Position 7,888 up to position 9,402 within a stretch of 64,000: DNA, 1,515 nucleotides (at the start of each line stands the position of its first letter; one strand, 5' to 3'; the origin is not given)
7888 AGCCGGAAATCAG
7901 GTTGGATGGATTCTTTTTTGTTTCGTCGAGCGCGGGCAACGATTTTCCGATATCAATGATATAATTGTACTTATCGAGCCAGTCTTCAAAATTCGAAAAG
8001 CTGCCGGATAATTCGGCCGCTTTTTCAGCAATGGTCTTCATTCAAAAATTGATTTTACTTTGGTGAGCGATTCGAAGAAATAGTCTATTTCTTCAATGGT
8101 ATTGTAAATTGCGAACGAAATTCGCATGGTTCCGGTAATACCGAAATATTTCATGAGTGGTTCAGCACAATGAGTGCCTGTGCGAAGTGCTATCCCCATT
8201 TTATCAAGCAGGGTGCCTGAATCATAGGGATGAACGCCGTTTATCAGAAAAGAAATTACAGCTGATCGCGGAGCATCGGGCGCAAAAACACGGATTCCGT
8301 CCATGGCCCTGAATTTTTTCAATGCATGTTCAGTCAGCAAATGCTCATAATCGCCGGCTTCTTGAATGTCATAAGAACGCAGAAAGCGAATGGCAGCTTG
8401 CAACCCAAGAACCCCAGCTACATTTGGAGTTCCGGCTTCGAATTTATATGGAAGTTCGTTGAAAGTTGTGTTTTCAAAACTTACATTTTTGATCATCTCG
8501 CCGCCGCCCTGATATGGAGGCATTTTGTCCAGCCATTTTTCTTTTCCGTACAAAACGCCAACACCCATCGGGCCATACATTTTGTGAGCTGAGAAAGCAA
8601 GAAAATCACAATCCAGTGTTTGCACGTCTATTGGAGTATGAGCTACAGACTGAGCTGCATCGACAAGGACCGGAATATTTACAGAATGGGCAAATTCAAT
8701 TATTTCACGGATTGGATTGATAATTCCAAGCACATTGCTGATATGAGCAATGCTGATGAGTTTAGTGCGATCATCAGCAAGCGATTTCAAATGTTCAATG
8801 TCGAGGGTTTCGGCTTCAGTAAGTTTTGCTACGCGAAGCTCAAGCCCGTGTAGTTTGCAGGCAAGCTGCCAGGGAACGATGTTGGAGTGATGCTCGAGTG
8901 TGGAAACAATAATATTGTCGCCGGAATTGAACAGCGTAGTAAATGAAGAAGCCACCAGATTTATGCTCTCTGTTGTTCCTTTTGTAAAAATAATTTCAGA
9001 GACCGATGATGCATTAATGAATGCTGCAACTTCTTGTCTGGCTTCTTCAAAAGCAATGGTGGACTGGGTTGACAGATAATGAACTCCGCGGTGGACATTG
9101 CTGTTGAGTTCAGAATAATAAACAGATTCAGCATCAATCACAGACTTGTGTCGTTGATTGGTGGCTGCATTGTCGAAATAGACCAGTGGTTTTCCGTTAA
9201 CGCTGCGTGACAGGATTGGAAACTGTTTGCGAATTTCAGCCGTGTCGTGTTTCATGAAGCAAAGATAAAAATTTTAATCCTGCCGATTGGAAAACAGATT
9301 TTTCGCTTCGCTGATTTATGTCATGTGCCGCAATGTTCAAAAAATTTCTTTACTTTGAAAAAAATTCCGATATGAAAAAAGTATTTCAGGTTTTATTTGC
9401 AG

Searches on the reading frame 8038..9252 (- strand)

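Call 62: search_protein_families(library=pfam, proteins=[window:8038-9252:-], max_evalue=0.00001)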
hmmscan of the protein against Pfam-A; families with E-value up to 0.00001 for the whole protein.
window:8038-9252:- (404 aa): 3 families
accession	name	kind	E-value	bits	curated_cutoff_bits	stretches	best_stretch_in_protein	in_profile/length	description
PF00266.25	Aminotran_5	-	3.4e-144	480.8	21.5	1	24-392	1-371/371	Aminotransferase class-V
PF00155.27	Aminotran_1_2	-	1.5e-12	47.9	19.7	1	59-244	35-241/361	Aminotransferase class I and II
PF01053.26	Cys_Met_Meta_PP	-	3e-06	26.5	27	1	102-217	82-191/381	Cys/Met metabolism PLP-dependent enzyme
